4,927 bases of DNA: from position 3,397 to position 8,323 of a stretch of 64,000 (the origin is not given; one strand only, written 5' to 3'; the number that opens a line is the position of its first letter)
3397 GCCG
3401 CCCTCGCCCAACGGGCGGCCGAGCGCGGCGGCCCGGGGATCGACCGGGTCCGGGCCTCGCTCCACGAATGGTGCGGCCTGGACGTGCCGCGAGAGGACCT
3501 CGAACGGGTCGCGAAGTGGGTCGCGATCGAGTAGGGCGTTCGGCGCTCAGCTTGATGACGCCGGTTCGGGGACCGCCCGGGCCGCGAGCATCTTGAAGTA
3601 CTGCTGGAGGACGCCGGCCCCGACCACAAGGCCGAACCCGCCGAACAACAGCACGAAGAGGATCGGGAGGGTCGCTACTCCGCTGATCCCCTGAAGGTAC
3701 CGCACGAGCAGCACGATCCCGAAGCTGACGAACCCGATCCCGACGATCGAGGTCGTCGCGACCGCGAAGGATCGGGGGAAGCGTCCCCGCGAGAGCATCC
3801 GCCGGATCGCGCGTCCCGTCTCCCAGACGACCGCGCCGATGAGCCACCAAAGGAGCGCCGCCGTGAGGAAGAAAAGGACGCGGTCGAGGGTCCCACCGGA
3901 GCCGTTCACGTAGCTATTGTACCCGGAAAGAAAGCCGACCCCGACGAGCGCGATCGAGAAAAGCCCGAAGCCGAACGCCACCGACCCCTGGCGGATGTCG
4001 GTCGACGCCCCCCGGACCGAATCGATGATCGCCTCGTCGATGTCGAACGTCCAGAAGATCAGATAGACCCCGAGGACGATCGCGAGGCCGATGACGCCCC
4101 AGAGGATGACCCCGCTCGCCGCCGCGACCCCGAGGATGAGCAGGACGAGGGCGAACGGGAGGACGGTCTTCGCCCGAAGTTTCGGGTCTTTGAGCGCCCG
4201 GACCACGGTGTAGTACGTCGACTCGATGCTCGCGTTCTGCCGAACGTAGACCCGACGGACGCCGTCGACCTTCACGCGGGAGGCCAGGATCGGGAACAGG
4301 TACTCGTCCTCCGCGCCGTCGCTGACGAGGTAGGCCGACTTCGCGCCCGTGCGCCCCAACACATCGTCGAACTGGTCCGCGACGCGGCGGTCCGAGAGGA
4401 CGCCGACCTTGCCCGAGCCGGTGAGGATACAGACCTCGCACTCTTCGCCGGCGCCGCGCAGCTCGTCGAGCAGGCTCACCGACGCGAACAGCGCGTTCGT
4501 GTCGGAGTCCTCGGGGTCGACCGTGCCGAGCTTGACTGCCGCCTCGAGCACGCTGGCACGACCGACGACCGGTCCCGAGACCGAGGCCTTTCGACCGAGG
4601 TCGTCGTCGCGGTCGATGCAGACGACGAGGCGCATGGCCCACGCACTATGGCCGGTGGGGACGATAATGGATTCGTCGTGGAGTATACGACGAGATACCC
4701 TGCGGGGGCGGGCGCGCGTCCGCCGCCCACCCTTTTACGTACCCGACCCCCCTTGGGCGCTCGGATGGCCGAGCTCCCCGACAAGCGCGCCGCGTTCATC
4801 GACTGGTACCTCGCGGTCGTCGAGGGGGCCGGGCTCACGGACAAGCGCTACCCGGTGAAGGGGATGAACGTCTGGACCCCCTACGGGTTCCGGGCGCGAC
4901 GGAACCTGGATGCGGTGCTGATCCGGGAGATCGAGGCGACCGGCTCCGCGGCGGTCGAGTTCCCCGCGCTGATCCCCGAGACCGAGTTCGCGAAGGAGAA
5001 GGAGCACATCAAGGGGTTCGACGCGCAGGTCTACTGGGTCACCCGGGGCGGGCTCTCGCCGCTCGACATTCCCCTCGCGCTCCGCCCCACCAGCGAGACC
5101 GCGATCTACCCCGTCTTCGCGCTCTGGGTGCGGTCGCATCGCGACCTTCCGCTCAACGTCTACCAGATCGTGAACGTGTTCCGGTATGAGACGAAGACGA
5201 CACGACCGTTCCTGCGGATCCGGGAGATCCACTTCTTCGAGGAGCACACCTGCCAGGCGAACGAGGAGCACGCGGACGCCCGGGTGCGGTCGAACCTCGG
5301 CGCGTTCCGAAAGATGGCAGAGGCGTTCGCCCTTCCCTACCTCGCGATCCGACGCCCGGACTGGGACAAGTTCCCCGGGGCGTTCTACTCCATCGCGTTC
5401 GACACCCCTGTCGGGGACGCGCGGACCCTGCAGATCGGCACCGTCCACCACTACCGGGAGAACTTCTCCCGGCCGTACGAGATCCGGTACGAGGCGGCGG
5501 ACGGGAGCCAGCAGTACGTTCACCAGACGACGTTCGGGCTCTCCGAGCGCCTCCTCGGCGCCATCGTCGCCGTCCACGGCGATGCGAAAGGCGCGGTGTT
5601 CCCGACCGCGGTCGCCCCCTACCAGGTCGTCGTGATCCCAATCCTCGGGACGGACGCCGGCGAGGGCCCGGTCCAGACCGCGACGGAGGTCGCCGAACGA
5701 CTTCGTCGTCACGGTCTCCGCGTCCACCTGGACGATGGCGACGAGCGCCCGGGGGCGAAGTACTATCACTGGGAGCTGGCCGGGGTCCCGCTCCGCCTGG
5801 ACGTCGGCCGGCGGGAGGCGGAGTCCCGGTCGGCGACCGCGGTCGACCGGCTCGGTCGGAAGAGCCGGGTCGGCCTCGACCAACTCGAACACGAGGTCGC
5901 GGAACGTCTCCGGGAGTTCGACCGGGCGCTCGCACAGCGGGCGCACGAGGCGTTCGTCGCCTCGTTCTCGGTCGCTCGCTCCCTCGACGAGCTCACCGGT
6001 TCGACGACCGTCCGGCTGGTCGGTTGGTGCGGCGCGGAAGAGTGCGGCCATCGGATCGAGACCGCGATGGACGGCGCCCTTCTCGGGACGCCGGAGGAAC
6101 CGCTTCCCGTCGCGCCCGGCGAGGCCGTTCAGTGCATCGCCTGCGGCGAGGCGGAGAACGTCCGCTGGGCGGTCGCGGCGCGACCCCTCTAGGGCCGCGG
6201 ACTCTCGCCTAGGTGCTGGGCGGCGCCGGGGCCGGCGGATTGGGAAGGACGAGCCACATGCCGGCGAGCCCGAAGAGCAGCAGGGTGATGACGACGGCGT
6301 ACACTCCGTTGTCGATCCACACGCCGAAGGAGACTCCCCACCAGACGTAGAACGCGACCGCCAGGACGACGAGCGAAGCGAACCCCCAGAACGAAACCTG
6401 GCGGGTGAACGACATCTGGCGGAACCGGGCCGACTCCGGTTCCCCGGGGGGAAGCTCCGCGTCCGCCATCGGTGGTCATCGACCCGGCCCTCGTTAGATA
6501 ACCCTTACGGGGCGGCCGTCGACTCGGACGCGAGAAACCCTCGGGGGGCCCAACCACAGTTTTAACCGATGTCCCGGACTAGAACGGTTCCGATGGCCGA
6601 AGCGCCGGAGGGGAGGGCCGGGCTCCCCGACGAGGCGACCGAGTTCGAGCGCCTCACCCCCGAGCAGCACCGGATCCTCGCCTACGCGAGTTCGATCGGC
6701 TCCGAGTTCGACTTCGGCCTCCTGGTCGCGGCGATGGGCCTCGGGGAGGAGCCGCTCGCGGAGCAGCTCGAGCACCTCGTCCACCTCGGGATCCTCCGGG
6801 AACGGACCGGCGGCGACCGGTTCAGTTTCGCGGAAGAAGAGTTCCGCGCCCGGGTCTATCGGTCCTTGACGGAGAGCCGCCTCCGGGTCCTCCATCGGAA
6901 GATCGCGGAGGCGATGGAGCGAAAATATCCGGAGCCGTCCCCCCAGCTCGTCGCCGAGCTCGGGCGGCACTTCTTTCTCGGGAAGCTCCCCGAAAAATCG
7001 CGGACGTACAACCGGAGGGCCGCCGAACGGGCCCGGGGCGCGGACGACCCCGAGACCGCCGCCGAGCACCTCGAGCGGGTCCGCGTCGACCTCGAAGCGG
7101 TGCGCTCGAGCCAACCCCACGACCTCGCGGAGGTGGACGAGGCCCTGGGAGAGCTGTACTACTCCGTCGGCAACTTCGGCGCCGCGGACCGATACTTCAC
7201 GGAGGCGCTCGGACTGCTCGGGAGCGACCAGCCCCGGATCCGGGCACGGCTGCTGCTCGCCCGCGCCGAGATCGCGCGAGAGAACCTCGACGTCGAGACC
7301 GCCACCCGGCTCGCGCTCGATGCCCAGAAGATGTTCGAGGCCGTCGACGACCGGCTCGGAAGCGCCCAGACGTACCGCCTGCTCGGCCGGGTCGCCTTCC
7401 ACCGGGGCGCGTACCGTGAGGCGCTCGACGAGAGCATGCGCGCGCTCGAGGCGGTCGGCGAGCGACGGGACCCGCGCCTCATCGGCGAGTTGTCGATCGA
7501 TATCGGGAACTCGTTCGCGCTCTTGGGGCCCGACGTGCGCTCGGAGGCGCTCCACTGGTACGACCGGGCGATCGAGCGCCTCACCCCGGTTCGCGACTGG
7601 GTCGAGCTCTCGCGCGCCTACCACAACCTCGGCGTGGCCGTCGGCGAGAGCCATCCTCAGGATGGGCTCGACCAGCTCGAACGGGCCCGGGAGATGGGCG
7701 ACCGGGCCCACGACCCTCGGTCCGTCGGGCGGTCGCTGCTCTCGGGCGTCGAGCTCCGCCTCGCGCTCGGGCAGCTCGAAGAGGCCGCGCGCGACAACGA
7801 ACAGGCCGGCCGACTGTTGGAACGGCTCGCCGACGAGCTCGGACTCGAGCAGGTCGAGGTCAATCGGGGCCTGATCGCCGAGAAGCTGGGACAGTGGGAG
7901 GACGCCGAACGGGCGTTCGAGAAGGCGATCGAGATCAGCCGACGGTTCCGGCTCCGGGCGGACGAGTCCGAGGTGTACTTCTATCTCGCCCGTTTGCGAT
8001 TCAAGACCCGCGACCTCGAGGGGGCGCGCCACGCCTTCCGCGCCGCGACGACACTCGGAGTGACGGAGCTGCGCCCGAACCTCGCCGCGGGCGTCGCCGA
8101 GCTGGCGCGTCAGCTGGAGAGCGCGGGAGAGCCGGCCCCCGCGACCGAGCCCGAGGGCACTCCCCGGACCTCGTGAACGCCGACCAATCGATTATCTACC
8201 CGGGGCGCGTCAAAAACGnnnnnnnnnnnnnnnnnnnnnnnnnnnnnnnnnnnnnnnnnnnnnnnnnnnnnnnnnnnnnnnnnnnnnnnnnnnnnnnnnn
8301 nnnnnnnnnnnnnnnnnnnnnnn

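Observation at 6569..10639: Effector-less STAND-like NTPase–wHTH–TPR protein with an adjacent paralog that has lost the NTPase domain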

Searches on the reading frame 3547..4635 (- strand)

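Call 58: search_protein_families(library=pfam, proteins=[window:3547-4635:-], max_evalue=0.001)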
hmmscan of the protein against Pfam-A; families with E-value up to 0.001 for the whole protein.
window:3547-4635:- (362 aa): 1 family
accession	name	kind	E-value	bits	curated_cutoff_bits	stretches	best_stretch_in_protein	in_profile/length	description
PF04123.18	DUF373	-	6.5e-88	295.8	28.3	1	3-313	3-319/335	Domain of unknown function (DUF373)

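Call 59: search_protein_families(library=padloc, proteins=[window:3547-4635:-], max_evalue=0.001)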
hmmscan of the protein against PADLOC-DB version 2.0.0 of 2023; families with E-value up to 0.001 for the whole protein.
window:3547-4635:- (362 aa): 0 families

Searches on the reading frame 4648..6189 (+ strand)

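Call 58: search_protein_families(library=pfam, proteins=[window:4648-6189:+], max_evalue=0.001)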
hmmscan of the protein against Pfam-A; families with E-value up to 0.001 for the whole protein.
window:4648-6189:+ (514 aa): 3 families
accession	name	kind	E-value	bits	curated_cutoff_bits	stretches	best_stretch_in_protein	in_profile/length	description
PF00587.30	tRNA-synt_2b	-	5.4e-24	85.7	29.3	1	142-309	10-178/179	tRNA synthetase class II core domain (G, H, P, S and T)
PF03129.25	HGTP_anticodon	-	9.9e-17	61.3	21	1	326-419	1-93/94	Anticodon binding domain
PF09180.16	ProRS-C_1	-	7.8e-07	29.6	31.5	1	455-512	13-69/71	Prolyl-tRNA synthetase, C-terminal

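Call 59: search_protein_families(library=padloc, proteins=[window:4648-6189:+], max_evalue=0.001)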
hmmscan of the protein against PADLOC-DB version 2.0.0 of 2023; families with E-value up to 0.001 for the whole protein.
window:4648-6189:+ (514 aa): 0 families

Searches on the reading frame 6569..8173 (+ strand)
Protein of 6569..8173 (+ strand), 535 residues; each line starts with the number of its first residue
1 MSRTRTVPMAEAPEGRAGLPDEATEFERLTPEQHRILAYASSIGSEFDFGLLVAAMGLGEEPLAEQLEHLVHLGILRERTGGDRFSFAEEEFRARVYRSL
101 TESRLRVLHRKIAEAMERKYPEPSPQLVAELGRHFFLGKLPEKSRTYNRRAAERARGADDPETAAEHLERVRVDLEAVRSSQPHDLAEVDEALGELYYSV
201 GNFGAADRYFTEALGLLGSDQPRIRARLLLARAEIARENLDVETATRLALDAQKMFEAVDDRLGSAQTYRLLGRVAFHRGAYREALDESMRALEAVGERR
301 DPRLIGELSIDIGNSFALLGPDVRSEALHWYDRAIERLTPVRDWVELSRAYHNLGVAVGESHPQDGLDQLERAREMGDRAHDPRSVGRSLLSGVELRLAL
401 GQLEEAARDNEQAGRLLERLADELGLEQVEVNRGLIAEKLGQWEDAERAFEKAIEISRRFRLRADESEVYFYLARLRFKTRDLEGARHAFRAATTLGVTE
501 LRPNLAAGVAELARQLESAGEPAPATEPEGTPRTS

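Call 3: search_protein_families(library=pfam, proteins=[window:6569-8173:+], max_evalue=0.1)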
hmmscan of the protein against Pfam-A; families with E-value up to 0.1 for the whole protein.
window:6569-8173:+ (535 aa): 16 families
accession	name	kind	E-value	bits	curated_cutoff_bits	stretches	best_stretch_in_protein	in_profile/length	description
PF13424.12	TPR_12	-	4.5e-20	72.1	30.1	4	429-494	5-72/77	Tetratricopeptide repeat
PF00515.34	TPR_1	-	5.9e-13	48.5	27.8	1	432-458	6-32/34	Tetratricopeptide repeat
PF07719.23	TPR_2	-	1.5e-11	43.9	27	2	432-457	6-31/34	Tetratricopeptide repeat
PF17874.7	TPR_MalT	-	5.3e-11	42.8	45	2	347-498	39-192/336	MalT-like TPR region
PF13181.12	TPR_8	-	6.8e-08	32.5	25.7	1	432-458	6-32/34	Tetratricopeptide repeat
PF13432.12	TPR_16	-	2.6e-07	31.4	32.7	1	433-494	3-58/65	Tetratricopeptide repeat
PF10602.15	RPN7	-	7e-05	23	29.6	0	163-284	11-131/174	26S proteasome subunit RPN7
PF13176.12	TPR_7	-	0.00025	21.3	27.9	0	192-217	4-29/36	Tetratricopeptide repeat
PF13371.12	TPR_9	-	0.0024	18.3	35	0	432-458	34-60/73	Tetratricopeptide repeat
PF13431.12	TPR_17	-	0.0048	17.5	24.4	0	465-487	11-33/34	Tetratricopeptide repeat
PF25058.1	ARM_TT21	-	0.0079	16.6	27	0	437-486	67-113/155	Tetratricopeptide repeat protein 21 ARM repeat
PF14559.12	TPR_19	-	0.0097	16.7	25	1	440-492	4-50/68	Tetratricopeptide repeat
PF14938.12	SNAP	-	0.012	15.5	25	0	442-518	50-126/282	Soluble NSF attachment protein, SNAP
PF13174.12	TPR_6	-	0.017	16.2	26.3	0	432-455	5-28/33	Tetratricopeptide repeat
PF13428.12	TPR_14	-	0.022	15.9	23.5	0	434-456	8-30/44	Tetratricopeptide repeat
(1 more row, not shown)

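Call 4: search_protein_families(library=ncbifam, proteins=[window:6569-8173:+], max_evalue=0.1)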
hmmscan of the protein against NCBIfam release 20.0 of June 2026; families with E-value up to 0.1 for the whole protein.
window:6569-8173:+ (535 aa): 11 families
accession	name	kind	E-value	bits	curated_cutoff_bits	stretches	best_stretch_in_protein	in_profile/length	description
NF053720.1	NsdA_fam_reg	subfamily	1.2e-09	38.2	75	2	244-420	219-401/432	NsdA family TPR-like regulatory protein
NF053617.1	SARPRegAfsRStmc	equivalog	4.8e-09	34.7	1430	1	374-488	723-837/986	SARP-family global regulator AfsR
NF041717.1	HaaA_phane_TPR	equivalog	3.7e-08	32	1125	2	368-496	737-861/882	cyclophane-containing RiPP biosynthesis TPR protein HaaT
TIGR02521.1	type_IV_pilW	equivalog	3.2e-05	23.6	154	0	394-457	33-95/234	type IV pilus biogenesis/stability protein PilW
NF052312.1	T9SS_PorW_SprE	equivalog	0.00073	18.3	250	0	186-225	327-366/716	type IX secretion system periplasmic lipoprotein PorW/SprE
NF047371.1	FlcA_CTERM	equivalog_domain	0.019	13.4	300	0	188-253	348-412/646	periplasmic flagellar collar protein FlcA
TIGR00540.1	TPR_hemY_coli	hypoth_equivalog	0.027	13.2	142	0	175-232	315-367/385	heme biosynthesis-associated TPR protein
NF040959.1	MamA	equivalog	0.033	13.6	200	0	431-491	143-197/204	magnetosome protein MamA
TIGR02917.1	PEP_TPR_lipo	equivalog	0.049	11.5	312.2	0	428-513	430-506/899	XrtA/PEP-CTERM system TPR-repeat protein PrsT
NF008391.2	PRK11189.1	equivalog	0.063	12.7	250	0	409-496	181-266/297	lipoprotein NlpI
NF053520.1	HK_Porph_FimS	equivalog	0.077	11.2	600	0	278-458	96-275/618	sensor histidine kinase FimS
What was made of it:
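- Checked: This covers only the ATPase-TPR part of that protein (call 4).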

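Call 5: search_protein_families(library=padloc, proteins=[window:6569-8173:+], max_evalue=0.1)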
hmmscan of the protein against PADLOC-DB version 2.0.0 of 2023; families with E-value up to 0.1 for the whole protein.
window:6569-8173:+ (535 aa): 2 families
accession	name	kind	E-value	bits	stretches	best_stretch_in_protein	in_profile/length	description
PDLC01169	TPR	-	4.2e-05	21.1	0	399-461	121-183/252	TPR repeats containing protein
PDLC01799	CARF1--CARF_HEPN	-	0.0065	13.5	1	182-247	183-247/454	-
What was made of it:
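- On Antiviral STAND (Avs) and other known defence systems: PADLOC gives only a generic TPR model for A and B (calls 5).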

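Call 11: find_homologous_proteins(query=window:6569-8173:+, max_evalue=0.00001)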
Query window:6569-8173:+ (535 aa): 398 proteins with E <= 0.00001 among 8000 candidates; the best 120 are listed.
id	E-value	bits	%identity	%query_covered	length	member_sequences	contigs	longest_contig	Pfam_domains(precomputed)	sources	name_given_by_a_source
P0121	9.2e-291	983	90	99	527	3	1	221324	PF17874.8,PF00515.35,PF13424.13,PF13181.13,PF07719.24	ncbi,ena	-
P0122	4.9e-289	977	88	98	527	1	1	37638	PF10602.16,PF17874.8,PF00515.35,PF13424.13,PF13181.13,PF07719.24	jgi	jgi:tetratricopeptide (TPR) repeat protein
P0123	2.8e-273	926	83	96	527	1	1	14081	PF17874.8,PF00515.35,PF13424.13,PF13176.13,PF13181.13,PF07719.24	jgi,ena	-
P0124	3.8e-269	912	82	98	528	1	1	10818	PF17874.8,PF00515.35,PF13424.13,PF13176.13,PF13181.13,PF07719.24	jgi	jgi:tetratricopeptide (TPR) repeat protein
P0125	9.3e-266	901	81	99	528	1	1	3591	PF10602.16,PF17874.8,PF00515.35,PF13424.13,PF07719.24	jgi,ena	-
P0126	1.6e-264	897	80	98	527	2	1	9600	PF10602.16,PF17874.8,PF00515.35,PF13424.13,PF07719.24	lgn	-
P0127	6.6e-264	895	80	98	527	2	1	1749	PF10602.16,PF17874.8,PF00515.35,PF13424.13,PF13176.13,PF13432.13,PF13181.13,PF07719.24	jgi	jgi:tetratricopeptide (TPR) repeat protein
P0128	3.7e-261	886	80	96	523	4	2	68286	PF17874.8,PF00515.35,PF13424.13,PF13176.13,PF13181.13,PF07719.24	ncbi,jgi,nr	ncbi:MAG TPA: tetratricopeptide repeat protein [Thermoplasmata archaeon]|nr:tetratricopeptide repeat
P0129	6.9e-261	885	79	98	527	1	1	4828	PF17874.8,PF00515.35,PF13424.13,PF13176.13,PF13432.13,PF13181.13,PF07719.24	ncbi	-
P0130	2.2e-260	883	80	98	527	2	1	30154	PF10602.16,PF17874.8,PF00515.35,PF13424.13,PF13181.13,PF07719.24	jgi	jgi:tetratricopeptide (TPR) repeat protein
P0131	2.4e-259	880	81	95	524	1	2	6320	PF10602.16,PF17874.8,PF00515.35,PF13424.13,PF13176.13,PF07719.24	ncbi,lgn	ncbi:MAG: hypothetical protein ACRECT_05750 [Thermoplasmata archaeon]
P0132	3.0e-259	879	79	98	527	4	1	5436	PF17874.8,PF00515.35,PF13424.13,PF13181.13,PF07719.24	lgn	-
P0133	1.4e-255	867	79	97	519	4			PF17874.8,PF00515.35,PF13424.13,PF13176.13,PF13181.13,PF07719.24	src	-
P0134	4.5e-255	865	79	94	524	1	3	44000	PF00515.35,PF13424.13,PF13176.13,PF13181.13,PF07719.24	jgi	jgi:tetratricopeptide (TPR) repeat protein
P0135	1.3e-254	864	77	98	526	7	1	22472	PF10602.16,PF17874.8,PF00515.35,PF13424.13,PF13432.13,PF13181.13,PF07719.24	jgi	jgi:tetratricopeptide (TPR) repeat protein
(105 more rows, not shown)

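Call 32: predict_structure(alignment_id=A2)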
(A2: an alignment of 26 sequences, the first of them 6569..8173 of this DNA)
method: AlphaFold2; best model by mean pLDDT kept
length: 535 residues; sequences in the alignment: 26
mean_pLDDT: 90.0   pTM: 0.78
mean pLDDT of the five models: 90.0, 88.7, 88.1, 87.4, 87.3
residues with pLDDT >= 90: 424; 70-90: 71; 50-70: 7; < 50: 33
segments of 3 or more residues with pLDDT < 50: 1-21, 524-535
pLDDT, mean of each block of 10 residues (from residue 1): 33 33 68 93 91 91 92 91 90 92 95 95 92 96 97 91 95 92 93 94 96 91 96 95 96 96 95 93 96 87 92 92 91 96 93 95 96 96 95 97 98 96 93 97 98 96 94 97 97 96 90 92 49 40
secondary structure, 60 per line:
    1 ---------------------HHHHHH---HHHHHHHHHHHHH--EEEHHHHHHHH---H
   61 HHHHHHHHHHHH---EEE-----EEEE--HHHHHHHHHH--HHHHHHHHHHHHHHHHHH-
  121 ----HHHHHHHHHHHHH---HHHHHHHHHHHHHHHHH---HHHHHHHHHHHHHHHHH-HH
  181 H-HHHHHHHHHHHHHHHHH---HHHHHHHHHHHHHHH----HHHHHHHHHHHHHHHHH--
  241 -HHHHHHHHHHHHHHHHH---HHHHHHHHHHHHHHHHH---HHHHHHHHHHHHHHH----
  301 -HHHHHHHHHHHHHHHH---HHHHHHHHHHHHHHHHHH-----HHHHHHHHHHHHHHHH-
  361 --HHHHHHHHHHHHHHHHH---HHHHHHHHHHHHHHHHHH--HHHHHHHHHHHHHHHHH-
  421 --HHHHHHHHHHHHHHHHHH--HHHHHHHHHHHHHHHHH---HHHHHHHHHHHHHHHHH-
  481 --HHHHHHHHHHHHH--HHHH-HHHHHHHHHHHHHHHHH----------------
elements in order: H22-27 H31-43 E46-48 H49-56 H60-72 E76-78 E84-87 H90-99 H102-119 H125-137 H141-157 H161-177 H183-199 H203-217 H222-238 H242-258 H262-278 H282-296 H302-317 H321-338 H344-359 H363-379 H383-400 H403-419 H423-440 H443-459 H463-479 H483-495 H498-501 H503-519
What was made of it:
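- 6866..8125 (+): Arm and TPR array of A (ORF residues 100-519, 22 helices). Call 32.
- Checked: A has a WHD at 31-99 plus 22 helices (pLDDT 90, call 32).
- The AF2 model of A is confident (pLDDT 90, call 32).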

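Call 35: fold_search(model_id=the predicted structure, library=pdb)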
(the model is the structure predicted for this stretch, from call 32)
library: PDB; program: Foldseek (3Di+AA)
matches with E <= 10: 1685; with E <= 0.001: 299
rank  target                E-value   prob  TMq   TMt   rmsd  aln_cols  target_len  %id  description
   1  3sf4_A                3.5e-10  1.00  0.45  0.63   6.9       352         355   18  Crystal structure of the complex between the conserved cell polarity proteins Inscuteable and LGN (released 2011-11-23)
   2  6hc2_S                6.9e-10  1.00  0.48  0.67   5.8       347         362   17  Crystal structure of NuMA/LGN hetero-hexamers (released 2019-05-29)
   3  3sf4_C                9.5e-10  1.00  0.46  0.67   6.2       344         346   18  Crystal structure of the complex between the conserved cell polarity proteins Inscuteable and LGN (released 2011-11-23)
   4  6hc2_E                9.5e-10  1.00  0.47  0.65   6.2       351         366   17  Crystal structure of NuMA/LGN hetero-hexamers (released 2019-05-29)
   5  5a7d_H                1.1e-09  1.00  0.42  0.60   7.4       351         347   18  Tetrameric assembly of LGN with Inscuteable (released 2016-08-03)
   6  3sf4_B                1.2e-09  1.00  0.45  0.65   6.5       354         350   18  Crystal structure of the complex between the conserved cell polarity proteins Inscuteable and LGN (released 2011-11-23)
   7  6hc2_C                1.6e-09  1.00  0.48  0.66   5.9       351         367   17  Crystal structure of NuMA/LGN hetero-hexamers (released 2019-05-29)
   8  6hc2_A                1.8e-09  1.00  0.47  0.66   5.9       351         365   17  Crystal structure of NuMA/LGN hetero-hexamers (released 2019-05-29)
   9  4g2v_A                2.2e-09  1.00  0.48  0.75   4.7       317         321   18  Structure complex of LGN binding with FRMPD1 (released 2013-01-23)
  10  4a1s_A                2.4e-09  1.00  0.46  0.66   6.2       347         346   18  Crystallographic structure of the Pins:Insc complex (released 2012-03-28)
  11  4wnd_A                2.8e-09  1.00  0.47  0.73   7.3       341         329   19  Crystal structure of the TPR domain of LGN in complex with Frmpd4/Preso1 at 1.5 Angstrom resolution (released 2015-09-16)
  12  4a1s_B                3.1e-09  1.00  0.46  0.66   5.7       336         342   18  Crystallographic structure of the Pins:Insc complex (released 2012-03-28)
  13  5a7d_D                3.5e-09  1.00  0.43  0.63   7.0       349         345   18  Tetrameric assembly of LGN with Inscuteable (released 2016-08-03)
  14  5a6c_B                4.8e-09  1.00  0.48  0.66   4.6       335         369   19  Concomitant binding of Afadin to LGN and F-actin directs planar spindle orientation (released 2015-12-30)
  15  4wne_A                5.5e-09  1.00  0.45  0.70   7.5       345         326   19  Crystal structure of the TPR domain of LGN in complex with Frmpd4/Preso1 at 2.0 Angstrom resolution (released 2015-09-16)
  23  6mfv_A                2.2e-08  1.00  0.46  0.40   8.4       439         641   13  Crystal structure of the Signal Transduction ATPase with Numerous Domains (STAND) protein with a tetratricopeptide rep (released 2019-02-20)
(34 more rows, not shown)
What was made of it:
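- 6866..8125 (+): The best Foldseek matches are the LGN/Pins TPR domains (E 3.5e-10); PH0952 (6mfv) aligns over 439 columns (call 35).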

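Call 60: find_related_loci(query=A2, collection=metagenome_contigs, flank=6000)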
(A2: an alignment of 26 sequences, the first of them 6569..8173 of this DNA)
Query A2 (535 aa) in metagenome_contigs; peptide patterns used: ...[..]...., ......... (x = any residue, [..] = any of these).
328 stretches matched a pattern; 161 encode a relative of the query (tblastn E <= 1e-3); the best 80 are kept; 80 distinct loci.
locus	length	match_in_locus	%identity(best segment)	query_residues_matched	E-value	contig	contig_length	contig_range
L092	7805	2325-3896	83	1-524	0e+0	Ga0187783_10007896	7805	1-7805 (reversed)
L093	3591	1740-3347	80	1-535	0e+0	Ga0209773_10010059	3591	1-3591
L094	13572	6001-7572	80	1-524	0e+0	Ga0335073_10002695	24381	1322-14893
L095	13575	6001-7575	79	6-530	0e+0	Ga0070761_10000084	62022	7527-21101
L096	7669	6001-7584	75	1-526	0e+0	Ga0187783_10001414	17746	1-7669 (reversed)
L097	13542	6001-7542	77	5-518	0e+0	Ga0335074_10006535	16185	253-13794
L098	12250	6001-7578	75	1-525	0e+0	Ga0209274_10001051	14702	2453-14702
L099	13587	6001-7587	74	2-531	0e+0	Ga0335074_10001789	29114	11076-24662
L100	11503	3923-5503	74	4-526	0e+0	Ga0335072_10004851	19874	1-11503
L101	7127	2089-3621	74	16-516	0e+0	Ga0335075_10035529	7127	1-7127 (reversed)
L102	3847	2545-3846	82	1-434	0e+0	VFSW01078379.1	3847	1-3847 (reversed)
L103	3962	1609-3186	71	4-530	0e+0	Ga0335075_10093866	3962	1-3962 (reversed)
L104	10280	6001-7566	70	5-526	0e+0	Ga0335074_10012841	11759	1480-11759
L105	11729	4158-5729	69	4-532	0e+0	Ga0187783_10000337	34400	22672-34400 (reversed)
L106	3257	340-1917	66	3-527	0e+0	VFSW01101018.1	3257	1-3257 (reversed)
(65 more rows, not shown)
